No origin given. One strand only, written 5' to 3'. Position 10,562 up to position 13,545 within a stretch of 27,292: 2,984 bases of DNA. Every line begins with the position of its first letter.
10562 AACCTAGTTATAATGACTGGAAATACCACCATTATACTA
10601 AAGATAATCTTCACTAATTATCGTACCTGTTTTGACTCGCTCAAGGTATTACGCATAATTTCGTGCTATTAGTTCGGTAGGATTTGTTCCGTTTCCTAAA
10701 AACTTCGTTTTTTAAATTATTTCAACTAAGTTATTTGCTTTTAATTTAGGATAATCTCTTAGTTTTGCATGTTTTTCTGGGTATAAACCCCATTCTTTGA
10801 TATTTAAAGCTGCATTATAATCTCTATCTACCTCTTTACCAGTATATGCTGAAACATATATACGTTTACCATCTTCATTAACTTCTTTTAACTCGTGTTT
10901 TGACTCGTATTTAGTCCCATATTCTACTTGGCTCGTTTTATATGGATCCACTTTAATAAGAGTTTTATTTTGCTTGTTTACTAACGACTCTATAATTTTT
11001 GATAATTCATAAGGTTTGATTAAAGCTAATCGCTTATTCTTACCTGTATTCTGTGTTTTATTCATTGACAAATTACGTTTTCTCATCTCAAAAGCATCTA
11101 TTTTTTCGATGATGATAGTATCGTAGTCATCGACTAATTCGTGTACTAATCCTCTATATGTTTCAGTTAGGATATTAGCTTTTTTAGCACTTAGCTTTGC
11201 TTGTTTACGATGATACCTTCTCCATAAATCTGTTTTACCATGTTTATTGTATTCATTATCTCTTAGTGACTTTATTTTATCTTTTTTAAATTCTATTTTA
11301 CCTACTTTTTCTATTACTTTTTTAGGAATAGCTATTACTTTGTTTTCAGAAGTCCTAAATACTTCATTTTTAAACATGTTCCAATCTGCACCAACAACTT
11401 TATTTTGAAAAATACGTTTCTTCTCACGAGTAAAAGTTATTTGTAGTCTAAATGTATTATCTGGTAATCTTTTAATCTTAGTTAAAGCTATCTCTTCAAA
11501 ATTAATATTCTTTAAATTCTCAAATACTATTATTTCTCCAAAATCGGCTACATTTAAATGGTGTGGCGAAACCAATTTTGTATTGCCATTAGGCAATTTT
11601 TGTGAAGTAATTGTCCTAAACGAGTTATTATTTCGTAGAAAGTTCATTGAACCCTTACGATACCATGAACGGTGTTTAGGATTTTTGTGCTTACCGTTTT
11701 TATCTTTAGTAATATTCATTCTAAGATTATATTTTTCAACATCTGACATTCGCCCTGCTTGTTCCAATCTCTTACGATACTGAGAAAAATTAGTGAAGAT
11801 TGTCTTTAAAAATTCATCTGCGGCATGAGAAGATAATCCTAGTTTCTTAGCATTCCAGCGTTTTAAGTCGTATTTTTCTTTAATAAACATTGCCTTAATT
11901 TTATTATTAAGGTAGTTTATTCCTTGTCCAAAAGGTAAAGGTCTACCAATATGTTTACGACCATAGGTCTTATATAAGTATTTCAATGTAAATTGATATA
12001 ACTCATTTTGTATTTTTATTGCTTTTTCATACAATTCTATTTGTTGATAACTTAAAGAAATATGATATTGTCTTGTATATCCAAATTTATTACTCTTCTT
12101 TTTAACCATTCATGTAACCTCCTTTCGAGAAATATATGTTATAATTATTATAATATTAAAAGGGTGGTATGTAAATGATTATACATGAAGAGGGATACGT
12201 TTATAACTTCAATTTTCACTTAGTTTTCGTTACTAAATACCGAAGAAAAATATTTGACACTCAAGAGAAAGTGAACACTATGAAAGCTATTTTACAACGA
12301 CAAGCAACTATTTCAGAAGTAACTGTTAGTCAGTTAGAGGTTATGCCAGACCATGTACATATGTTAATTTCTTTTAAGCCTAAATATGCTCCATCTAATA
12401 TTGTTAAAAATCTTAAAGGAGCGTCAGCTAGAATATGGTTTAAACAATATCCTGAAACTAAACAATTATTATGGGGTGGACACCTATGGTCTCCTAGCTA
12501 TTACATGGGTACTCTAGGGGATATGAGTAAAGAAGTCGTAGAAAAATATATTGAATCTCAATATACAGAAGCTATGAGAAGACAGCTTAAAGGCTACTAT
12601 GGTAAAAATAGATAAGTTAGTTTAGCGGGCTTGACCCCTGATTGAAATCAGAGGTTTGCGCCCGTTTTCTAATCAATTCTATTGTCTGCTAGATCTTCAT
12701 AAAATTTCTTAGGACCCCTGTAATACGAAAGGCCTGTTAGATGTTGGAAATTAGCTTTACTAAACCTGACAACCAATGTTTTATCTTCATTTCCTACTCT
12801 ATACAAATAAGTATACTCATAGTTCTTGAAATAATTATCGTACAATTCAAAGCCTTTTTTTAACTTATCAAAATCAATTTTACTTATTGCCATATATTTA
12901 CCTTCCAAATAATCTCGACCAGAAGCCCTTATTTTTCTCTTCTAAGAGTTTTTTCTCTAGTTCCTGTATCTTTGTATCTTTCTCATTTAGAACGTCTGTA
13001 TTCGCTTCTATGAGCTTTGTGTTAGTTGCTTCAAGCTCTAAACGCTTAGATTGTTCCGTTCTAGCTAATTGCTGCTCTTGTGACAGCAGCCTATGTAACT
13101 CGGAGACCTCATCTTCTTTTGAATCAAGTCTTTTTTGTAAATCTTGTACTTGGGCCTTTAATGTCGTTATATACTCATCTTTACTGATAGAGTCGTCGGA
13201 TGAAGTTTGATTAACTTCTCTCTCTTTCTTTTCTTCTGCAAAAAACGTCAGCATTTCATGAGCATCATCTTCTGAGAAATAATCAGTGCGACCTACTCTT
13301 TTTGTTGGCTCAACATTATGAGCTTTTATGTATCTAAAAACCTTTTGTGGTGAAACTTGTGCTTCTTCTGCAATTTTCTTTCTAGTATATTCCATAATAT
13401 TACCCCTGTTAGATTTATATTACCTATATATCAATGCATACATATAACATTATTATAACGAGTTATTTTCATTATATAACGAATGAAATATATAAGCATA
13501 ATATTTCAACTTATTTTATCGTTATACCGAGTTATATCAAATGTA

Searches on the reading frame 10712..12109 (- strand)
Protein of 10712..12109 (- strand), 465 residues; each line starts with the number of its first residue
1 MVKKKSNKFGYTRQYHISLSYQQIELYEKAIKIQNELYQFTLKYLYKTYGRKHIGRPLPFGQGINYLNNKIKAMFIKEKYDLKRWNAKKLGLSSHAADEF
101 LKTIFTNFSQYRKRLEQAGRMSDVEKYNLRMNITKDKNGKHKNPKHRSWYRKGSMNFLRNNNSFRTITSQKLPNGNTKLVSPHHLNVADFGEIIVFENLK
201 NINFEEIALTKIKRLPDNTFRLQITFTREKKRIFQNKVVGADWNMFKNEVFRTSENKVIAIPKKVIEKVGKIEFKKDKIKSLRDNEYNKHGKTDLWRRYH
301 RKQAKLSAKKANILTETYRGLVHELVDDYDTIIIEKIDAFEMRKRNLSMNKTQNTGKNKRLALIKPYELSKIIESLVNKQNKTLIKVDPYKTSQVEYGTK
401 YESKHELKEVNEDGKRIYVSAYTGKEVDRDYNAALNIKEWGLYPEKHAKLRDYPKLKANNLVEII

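Call 65: search_protein_families(library=pfam, proteins=[window:10712-12109:-], max_evalue=0.001)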
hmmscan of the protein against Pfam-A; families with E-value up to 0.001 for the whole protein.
window:10712-12109:- (465 aa): 2 families
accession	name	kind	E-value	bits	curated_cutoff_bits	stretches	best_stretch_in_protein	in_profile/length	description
PF07282.18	Cas12f1-like_TNB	-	1.8e-08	34.8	26.3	1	367-437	2-60/60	Cas12f1-like, TNB domain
PF01385.25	OrfB_IS605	-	1e-05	26.2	30.5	1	235-344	15-118/120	Probable transposase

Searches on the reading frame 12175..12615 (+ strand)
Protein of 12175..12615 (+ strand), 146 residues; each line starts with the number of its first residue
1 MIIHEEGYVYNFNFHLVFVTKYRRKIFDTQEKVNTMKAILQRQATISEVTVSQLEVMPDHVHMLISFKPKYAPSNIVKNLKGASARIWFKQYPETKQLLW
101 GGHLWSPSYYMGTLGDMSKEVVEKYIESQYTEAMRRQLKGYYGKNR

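Call 65: search_protein_families(library=pfam, proteins=[window:12175-12615:+], max_evalue=0.001)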
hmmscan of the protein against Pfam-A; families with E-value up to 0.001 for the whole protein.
window:12175-12615:+ (146 aa): 1 family
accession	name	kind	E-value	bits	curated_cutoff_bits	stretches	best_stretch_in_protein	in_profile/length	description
PF01797.21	Y1_Tnp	-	3.1e-40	137.5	23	1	9-129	2-121/121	Transposase IS200 like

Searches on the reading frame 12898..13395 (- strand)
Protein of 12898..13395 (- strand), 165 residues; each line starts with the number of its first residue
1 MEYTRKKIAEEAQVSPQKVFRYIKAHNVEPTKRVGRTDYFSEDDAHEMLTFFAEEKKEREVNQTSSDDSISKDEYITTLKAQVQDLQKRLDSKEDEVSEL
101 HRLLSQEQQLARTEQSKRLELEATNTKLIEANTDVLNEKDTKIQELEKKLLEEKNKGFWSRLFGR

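Call 65: search_protein_families(library=pfam, proteins=[window:12898-13395:-], max_evalue=0.001)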
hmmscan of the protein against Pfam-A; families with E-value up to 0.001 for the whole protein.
window:12898-13395:- (165 aa): 1 family
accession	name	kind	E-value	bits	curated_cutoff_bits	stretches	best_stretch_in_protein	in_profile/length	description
PF08954.16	Trimer_CC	-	9.4e-06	25.6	27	1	56-97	7-49/52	Trimerisation motif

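Call 82: search_protein_families(library=ncbifam, proteins=[window:12898-13395:-], max_evalue=0.01)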
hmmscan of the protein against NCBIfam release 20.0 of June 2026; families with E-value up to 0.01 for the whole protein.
window:12898-13395:- (165 aa): 3 families
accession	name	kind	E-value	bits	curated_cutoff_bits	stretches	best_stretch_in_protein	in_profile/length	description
NF038291.1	rep_pAB02_ORF2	subfamily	1.3e-07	32.2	85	1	44-163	37-171/172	plasmid replication DNA-binding protein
NF047375.1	HeatShock_HspR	equivalog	0.0068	16.4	105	0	8-90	9-90/92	heat shock protein transcriptional repressor HspR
NF009646.0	PRK13182.1-1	equivalog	0.0081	16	262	1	1-153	1-149/180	chromosome-anchoring protein RacA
